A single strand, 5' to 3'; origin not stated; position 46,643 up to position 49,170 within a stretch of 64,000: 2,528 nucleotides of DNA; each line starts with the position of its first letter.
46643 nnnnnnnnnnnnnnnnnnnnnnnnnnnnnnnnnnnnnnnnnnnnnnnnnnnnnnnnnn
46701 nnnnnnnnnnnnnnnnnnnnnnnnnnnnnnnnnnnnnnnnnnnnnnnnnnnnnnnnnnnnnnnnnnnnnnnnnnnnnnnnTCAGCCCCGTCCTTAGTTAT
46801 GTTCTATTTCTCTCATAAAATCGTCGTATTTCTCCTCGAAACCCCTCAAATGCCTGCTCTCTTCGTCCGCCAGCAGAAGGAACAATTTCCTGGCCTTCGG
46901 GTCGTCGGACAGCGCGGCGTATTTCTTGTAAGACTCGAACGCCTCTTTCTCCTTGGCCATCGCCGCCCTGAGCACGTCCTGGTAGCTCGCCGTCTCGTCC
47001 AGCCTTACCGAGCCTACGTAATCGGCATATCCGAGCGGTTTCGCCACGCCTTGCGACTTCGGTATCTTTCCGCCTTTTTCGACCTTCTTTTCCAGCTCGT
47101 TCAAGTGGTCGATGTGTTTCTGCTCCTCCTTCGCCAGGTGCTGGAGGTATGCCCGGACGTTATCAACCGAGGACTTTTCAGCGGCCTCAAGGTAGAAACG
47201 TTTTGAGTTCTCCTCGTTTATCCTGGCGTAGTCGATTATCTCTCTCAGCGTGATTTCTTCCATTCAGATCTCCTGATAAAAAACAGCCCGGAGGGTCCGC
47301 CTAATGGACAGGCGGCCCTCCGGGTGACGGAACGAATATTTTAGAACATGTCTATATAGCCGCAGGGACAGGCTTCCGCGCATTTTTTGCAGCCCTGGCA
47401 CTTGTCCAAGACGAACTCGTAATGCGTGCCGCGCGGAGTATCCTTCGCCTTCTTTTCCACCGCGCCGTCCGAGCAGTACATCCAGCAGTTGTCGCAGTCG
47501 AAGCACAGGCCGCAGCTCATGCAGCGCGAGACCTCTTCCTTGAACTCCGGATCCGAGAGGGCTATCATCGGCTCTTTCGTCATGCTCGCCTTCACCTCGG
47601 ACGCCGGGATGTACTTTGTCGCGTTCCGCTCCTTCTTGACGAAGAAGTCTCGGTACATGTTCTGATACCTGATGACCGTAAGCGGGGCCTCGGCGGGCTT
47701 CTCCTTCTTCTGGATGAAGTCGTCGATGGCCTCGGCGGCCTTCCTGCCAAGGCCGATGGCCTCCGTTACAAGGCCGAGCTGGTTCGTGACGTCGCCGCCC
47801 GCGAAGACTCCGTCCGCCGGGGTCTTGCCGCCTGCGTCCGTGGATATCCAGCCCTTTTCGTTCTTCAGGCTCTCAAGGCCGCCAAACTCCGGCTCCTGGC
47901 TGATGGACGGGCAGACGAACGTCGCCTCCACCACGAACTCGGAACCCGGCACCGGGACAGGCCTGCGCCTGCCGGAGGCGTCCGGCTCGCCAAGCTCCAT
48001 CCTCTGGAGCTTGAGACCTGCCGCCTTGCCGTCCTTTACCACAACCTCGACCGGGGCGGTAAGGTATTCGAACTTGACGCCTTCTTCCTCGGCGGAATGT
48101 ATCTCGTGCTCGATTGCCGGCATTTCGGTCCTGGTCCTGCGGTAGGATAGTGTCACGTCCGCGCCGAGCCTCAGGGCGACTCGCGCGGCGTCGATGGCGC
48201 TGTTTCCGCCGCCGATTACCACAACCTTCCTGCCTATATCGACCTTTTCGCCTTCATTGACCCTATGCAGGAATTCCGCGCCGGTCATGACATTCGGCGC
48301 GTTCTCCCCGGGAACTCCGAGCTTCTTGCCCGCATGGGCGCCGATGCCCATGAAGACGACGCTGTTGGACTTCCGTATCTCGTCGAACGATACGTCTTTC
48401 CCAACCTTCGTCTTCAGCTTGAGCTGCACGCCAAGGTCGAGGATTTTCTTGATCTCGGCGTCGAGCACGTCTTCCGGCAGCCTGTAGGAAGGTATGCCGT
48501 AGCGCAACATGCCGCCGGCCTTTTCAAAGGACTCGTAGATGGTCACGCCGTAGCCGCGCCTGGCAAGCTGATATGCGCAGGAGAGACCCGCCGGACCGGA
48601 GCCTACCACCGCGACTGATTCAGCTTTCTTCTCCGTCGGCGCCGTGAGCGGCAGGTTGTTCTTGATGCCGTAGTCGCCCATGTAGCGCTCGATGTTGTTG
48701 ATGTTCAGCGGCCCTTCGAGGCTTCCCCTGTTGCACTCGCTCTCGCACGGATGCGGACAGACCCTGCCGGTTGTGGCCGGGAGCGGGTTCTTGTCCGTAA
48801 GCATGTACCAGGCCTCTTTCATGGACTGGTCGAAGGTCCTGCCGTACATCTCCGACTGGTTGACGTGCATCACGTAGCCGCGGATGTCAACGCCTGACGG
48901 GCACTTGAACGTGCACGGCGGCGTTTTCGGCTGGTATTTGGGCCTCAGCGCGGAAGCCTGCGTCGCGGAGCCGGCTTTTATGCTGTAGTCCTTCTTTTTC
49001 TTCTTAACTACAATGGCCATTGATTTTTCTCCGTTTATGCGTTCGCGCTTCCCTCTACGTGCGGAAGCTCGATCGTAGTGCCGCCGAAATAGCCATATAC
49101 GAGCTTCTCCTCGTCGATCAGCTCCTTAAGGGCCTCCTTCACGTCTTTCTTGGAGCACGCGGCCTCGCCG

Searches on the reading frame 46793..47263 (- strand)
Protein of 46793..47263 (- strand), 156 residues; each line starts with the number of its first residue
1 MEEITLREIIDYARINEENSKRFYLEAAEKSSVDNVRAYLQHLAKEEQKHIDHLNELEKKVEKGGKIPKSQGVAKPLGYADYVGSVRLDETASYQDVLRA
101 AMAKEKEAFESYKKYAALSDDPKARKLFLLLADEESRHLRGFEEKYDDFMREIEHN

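Call 4: search_protein_families(library=pfam, proteins=[window:46793-47263:-], max_evalue=0.01)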
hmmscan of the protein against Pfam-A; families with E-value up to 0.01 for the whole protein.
window:46793-47263:- (156 aa): 6 families
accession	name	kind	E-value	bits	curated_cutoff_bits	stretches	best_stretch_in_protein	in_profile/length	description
PF02915.23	Rubrerythrin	-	4.2e-14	53.5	22.8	1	8-144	1-135/137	Rubrerythrin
PF13668.12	Ferritin_2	-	2.7e-07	31.2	24.7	1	8-138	4-128/138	Ferritin-like domain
PF00210.30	Ferritin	-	0.00012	22.5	24.5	1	35-146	32-136/142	Ferritin-like domain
PF03232.19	COQ7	-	0.00093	19.3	23.5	0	94-146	3-56/169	Ubiquinone biosynthesis protein COQ7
PF09537.16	DUF2383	-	0.0016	19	30.8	0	18-72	14-65/111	Domain of unknown function (DUF2383)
PF07875.18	Coat_F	-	0.0071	17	25.7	0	8-54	4-50/63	Coat F domain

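Call 5: search_protein_families(library=ncbifam, proteins=[window:46793-47263:-], max_evalue=0.01)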
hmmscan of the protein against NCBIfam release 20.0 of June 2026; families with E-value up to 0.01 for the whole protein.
window:46793-47263:- (156 aa): 6 families
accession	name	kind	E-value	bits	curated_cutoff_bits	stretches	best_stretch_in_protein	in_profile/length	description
NF045676.1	FeExpMbfA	equivalog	2.6e-11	43.5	450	2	2-63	92-153/318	iron exporter MbfA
NF058679.1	EncB_fam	subfamily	1.4e-09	38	90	1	96-139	23-66/117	encapsulin nanocompartment ferritin-likeEncB family encapsulin nanocompartment ferritin-like cargo protein cargo protein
NF058678.1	EncB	exception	4.2e-09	36.8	210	2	97-139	12-56/160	encapsulin nanocompartment ferritin-like cargo protein EncB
TIGR04535.1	ferrit_encaps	subfamily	1.8e-06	27.9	125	1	90-139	11-59/114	encapsulin-associated ferritin-like protein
TIGR02284.1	TIGR02284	subfamily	0.0079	16.5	44.8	0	18-72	13-64/139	PA2169 family four-helix-bundle protein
NF047526.1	LIC_10421_fam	subfamily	0.0088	16.1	90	0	33-71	47-84/111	LIC_10421 family protein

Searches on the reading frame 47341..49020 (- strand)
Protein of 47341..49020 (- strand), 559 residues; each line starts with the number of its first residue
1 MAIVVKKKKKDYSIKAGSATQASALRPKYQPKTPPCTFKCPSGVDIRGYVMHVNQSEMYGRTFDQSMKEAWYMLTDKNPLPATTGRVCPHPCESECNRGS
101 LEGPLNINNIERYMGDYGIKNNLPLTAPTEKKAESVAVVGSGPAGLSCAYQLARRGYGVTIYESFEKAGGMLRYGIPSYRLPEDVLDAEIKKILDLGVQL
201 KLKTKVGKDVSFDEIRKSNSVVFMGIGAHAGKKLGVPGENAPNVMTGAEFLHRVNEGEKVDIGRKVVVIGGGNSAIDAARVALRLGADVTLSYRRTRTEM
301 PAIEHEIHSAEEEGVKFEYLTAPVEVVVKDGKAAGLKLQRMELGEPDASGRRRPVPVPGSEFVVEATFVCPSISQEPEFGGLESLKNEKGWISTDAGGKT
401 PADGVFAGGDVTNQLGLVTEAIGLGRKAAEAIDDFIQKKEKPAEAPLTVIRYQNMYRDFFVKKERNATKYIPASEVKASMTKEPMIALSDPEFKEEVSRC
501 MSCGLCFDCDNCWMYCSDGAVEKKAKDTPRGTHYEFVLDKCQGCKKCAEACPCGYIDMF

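Call 4: search_protein_families(library=pfam, proteins=[window:47341-49020:-], max_evalue=0.01)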
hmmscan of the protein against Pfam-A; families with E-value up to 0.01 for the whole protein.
window:47341-49020:- (559 aa): 23 families
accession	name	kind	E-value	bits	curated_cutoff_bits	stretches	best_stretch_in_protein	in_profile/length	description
PF07992.20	Pyr_redox_2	-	3.7e-28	99.2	26.1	1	135-423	2-289/291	Pyridine nucleotide-disulphide oxidoreductase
PF14691.11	Fer4_20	-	1.8e-15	57.1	25.8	1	30-121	26-111/113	Dihydroprymidine dehydrogenase domain II, 4Fe-4S cluster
PF00070.33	Pyr_redox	-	1.9e-12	47.9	22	2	265-338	1-79/82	Pyridine nucleotide-disulphide oxidoreductase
PF13738.12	Pyr_redox_3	-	2e-12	47.4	30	1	222-299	128-200/305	Pyridine nucleotide-disulphide oxidoreductase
PF12831.13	FAD_oxidored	-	1.4e-09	38.2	27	1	136-173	2-39/416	FAD dependent oxidoreductase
PF13450.12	NAD_binding_8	-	6.6e-09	36.4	21.9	1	138-173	1-36/68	NAD(P)-binding Rossmann-like domain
PF01266.30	DAO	-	9.8e-08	32.3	27.9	1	136-169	2-35/353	FAD dependent oxidoreductase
PF01134.28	GIDA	-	2.5e-07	30.6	22.1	1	136-164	2-31/391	Glucose inhibited division protein A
PF01262.27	AlaDh_PNT_C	-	3.6e-07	30.3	23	1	244-297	2-62/214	Alanine dehydrogenase/PNT, C-terminal domain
PF03486.20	HI0933_like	-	4.3e-07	30.1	50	1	135-170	2-37/244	HI0933-like protein Rossmann domain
PF00890.30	FAD_binding_2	-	1e-06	28.7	20.4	1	136-172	2-38/414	FAD binding domain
PF14697.11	Fer4_21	-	8.3e-06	26.3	35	1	506-558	8-59/59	4Fe-4S dicluster domain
PF01946.23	Thi4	-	1.2e-05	25.1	26.2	1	135-175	19-60/235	Thi4 family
PF01593.30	Amino_oxidase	-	5.2e-05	23.1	19.8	1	144-170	2-28/443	Flavin containing amine oxidoreductase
PF12838.12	Fer4_7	-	0.00028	21.7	27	1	506-554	2-51/52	4Fe-4S dicluster domain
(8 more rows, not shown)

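Call 5: search_protein_families(library=ncbifam, proteins=[window:47341-49020:-], max_evalue=0.01)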
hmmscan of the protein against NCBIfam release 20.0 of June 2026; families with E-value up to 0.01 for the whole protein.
window:47341-49020:- (559 aa): 111 families (the best 25 are shown)
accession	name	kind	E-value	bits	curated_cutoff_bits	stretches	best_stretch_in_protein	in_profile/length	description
NF009410.0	PRK12771.1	subfamily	1.9e-180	601.2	516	1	15-558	29-562/566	NAD(P)-binding protein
NF009454.0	PRK12814.1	equivalog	2.1e-117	393.1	916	1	34-547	102-614/657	putative NADPH-dependent glutamate synthase small subunit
NF009414.0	PRK12778.1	equivalog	1.9e-109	367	1103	1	30-439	333-752/752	bifunctional dihydroorotate dehydrogenase B NAD binding subunit/NADPH-dependent glutamate synthase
TIGR01316.1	gltA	equivalog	7.4e-97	324.9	471.75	1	30-436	32-449/449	NADPH-dependent glutamate synthase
NF010590.0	PRK13984.1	equivalog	1.9e-89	300.5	946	1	36-440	198-610/611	putative oxidoreductase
TIGR03315.1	Se_ygfK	equivalog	1.9e-83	280.5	835.3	1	12-552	423-934/1012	putative selenate reductase subunit YgfK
TIGR01318.1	gltD_gamma_fam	subfamily_domain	2e-81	273.9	482.95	1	33-436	47-465/467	glutamate synthase, small subunit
NF009413.0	PRK12775.1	equivalog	2.9e-79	267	1895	1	30-513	335-828/1006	putative trifunctional 2-polyprenylphenol hydroxylase/glutamate synthase subunit beta/ferritin domain-containing protein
NF009408.0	PRK12769.1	equivalog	2.4e-77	260.6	1003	1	66-440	257-655/659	formate-dependent uric acid utilization protein AegA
NF009415.0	PRK12779.1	equivalog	1.5e-70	238.2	1519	1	57-487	222-674/944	putative bifunctional glutamate synthase subunit beta/2-polyprenylphenol hydroxylase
NF009409.0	PRK12770.1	subfamily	3.4e-66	223.7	343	1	127-441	12-355/360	putative glutamate synthase subunit beta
NF009451.0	PRK12809.1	equivalog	1.4e-64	218.5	1154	1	26-439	209-637/639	formate-dependent uric acid utilization protein YgfT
TIGR01317.1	GOGAT_sm_gam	subfamily_domain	2.6e-62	211.3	447.7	1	63-437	72-479/485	glutamate synthase small subunit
NF045663.1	diclust_near_Sec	equivalog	4.6e-47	160.6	530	2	30-230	14-201/759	pyridine nucleotide-disulfide oxidoreductase/dicluster-binding protein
TIGR03997.1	mycofact_OYE_2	equivalog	1.2e-16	60.2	793.15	1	120-253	368-497/645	mycofactocin system FadH/OYE family oxidoreductase 2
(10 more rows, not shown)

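Call 13: search_solved_structures(query=window:47341-49020:-, max_evalue=1e-20)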
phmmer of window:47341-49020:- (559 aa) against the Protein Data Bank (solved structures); distinct sequences matched with E-value up to 1e-20: 12.
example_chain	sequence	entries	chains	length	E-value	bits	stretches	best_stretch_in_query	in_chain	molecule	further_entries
9bov_A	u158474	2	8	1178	5.7e-118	398.4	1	33-515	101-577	Molybdopterin oxidoreductase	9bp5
9n5u_A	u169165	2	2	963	5.4e-108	365.4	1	28-495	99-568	NfnA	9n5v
8oh5_C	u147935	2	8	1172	3.2e-97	329.9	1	33-551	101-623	Formate dehydrogenase-O, major subunit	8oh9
4ylf_B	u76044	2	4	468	9.6e-89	301.9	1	30-438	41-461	Dihydropyrimidine dehydrogenase subunit A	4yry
5jca_L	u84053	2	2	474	1.9e-88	300.9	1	33-439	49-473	NADH-dependent Ferredoxin:NADP Oxidoreductase (NfnI) subunit alpha | NADH-dependent Ferredoxin:NADP Oxidoreductase subunit alpha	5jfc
5vj7_A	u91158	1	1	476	5.1e-81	276.4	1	33-439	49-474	Oxidoreductase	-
6s6s_G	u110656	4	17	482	3e-61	211.1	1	62-449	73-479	Glutamate synthase [NADPH] small chain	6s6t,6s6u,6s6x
2vdc_G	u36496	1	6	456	8.8e-61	209.6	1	62-449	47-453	GLUTAMATE SYNTHASE [NADPH] SMALL CHAIN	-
7mfm_I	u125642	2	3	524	5e-43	151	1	38-437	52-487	Glutamate synthase (NADPH) small chain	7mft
1gt8_A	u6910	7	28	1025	1e-41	146.7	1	33-439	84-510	DIHYDROPYRIMIDINE DEHYDROGENASE | Dihydropyrimidine dehydrogenase [NADP(+)]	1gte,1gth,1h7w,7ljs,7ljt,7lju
7m31_A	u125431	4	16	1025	1.1e-41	146.5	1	33-439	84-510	Dihydropyrimidine dehydrogenase [NADP(+)]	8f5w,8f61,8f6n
1h7x_A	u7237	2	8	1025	1.1e-41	146.5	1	33-439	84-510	DIHYDROPYRIMIDINE DEHYDROGENASE | Dihydropyrimidine dehydrogenase [NADP(+)]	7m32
